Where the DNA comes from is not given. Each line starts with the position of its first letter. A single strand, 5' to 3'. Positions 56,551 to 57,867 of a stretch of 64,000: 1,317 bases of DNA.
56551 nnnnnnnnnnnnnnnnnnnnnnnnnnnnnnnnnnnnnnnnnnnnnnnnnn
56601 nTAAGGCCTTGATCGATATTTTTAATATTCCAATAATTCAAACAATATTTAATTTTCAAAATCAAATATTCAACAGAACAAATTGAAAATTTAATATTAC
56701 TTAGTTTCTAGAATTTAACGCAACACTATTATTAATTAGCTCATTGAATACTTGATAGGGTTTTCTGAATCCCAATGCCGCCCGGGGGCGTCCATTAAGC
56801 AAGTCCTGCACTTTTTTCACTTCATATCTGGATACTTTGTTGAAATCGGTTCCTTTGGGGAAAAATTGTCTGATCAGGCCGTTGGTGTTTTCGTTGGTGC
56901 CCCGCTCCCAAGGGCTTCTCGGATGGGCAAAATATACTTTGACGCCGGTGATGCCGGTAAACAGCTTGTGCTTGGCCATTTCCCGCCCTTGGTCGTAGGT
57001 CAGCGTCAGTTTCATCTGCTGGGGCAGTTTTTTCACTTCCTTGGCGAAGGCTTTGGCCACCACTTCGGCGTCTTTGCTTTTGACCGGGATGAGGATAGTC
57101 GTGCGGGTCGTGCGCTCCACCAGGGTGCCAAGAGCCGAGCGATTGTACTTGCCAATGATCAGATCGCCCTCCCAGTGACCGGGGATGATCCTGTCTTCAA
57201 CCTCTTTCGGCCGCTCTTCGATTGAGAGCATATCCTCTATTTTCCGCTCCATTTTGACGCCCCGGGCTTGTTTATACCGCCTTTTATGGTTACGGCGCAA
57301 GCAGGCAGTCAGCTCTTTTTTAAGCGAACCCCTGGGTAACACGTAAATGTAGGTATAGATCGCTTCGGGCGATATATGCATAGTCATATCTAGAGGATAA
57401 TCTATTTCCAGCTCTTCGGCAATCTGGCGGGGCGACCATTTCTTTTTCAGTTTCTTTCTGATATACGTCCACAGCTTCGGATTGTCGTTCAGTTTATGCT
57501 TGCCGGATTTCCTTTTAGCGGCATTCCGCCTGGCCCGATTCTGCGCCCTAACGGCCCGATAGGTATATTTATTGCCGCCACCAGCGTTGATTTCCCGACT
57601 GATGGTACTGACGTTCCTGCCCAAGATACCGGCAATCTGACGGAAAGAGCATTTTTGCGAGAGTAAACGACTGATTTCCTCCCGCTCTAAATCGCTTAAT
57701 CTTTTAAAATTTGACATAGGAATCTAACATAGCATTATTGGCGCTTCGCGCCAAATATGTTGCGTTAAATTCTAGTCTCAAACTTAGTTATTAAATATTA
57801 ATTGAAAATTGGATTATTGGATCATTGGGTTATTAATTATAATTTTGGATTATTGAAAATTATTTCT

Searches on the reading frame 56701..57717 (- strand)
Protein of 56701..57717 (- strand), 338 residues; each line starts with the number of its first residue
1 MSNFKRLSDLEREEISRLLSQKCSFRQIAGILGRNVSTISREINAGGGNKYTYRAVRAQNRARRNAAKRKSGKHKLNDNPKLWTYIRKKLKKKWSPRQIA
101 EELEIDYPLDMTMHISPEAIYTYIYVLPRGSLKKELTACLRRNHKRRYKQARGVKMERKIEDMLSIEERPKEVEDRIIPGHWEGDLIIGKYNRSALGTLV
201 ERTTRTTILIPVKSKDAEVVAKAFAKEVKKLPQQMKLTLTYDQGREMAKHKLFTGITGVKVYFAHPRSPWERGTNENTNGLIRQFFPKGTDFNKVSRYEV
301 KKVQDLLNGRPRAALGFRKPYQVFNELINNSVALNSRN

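Call 78: search_protein_families(library=pfam, proteins=[window:56701-57717:-], max_evalue=0.01)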
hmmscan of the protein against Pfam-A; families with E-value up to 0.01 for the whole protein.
window:56701-57717:- (338 aa): 4 families
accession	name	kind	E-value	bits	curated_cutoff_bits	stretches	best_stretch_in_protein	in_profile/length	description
PF13936.12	HTH_38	-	2.1e-15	56.6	27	1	4-43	2-41/44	Helix-turn-helix domain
PF00665.32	rve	-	1.9e-11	44.6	32.6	1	180-269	6-102/102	Integrase core domain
PF13384.12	HTH_23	-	6.4e-05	23.1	24.6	0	8-45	3-40/50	Homeodomain-like domain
PF13565.12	HTH_32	-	0.0035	18.3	33.7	0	84-122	35-71/73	Homeodomain-like domain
